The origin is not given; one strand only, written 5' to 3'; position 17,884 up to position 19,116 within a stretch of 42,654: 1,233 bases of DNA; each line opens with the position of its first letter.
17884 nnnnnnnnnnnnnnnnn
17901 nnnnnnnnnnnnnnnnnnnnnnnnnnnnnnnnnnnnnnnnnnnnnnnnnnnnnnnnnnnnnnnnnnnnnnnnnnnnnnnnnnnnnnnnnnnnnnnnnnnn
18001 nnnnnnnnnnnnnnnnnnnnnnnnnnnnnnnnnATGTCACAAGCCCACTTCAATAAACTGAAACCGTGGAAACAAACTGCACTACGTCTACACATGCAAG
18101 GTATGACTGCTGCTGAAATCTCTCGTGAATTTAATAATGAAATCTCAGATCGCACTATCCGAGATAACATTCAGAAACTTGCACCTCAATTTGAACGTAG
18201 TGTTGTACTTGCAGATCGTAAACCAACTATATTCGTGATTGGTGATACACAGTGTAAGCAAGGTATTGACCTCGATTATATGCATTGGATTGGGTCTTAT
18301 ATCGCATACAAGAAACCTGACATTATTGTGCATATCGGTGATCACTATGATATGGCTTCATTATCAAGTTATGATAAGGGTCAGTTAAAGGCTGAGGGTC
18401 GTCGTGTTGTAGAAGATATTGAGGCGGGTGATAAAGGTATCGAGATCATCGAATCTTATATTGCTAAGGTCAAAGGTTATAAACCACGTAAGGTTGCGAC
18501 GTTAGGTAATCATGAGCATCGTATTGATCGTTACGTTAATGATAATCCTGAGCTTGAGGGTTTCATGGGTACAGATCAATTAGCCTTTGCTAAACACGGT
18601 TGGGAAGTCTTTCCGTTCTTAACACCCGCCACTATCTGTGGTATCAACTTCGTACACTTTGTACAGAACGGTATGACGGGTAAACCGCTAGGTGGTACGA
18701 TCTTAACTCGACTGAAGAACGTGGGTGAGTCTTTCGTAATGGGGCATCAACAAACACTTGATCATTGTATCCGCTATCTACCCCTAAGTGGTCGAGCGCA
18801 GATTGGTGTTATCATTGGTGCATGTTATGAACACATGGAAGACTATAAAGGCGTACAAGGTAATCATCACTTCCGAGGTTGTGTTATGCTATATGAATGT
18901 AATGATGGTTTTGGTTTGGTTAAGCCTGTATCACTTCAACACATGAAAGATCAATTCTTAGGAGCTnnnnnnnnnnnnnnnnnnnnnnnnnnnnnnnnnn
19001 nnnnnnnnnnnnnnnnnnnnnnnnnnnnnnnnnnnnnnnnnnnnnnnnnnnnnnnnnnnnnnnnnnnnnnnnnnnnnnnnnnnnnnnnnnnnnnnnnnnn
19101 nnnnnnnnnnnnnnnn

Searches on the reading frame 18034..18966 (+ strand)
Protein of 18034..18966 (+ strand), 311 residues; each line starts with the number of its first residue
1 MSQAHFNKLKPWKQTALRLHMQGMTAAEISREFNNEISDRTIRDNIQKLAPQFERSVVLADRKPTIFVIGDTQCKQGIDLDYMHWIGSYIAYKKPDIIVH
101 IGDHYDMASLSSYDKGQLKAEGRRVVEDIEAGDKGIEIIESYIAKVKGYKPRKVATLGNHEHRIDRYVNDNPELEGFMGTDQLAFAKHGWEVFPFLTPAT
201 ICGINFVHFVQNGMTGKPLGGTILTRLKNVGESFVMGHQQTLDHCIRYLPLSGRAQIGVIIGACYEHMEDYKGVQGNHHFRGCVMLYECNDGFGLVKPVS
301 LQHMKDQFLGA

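Call 57: search_protein_families(library=pfam, proteins=[window:18034-18966:+], max_evalue=0.001)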
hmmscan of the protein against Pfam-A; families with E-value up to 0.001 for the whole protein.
window:18034-18966:+ (311 aa): 1 family
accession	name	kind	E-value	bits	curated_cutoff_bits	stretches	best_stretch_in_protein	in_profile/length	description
PF00149.33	Metallophos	-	4.2e-05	24.5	21.5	1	65-206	2-109/191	Calcineurin-like phosphoesterase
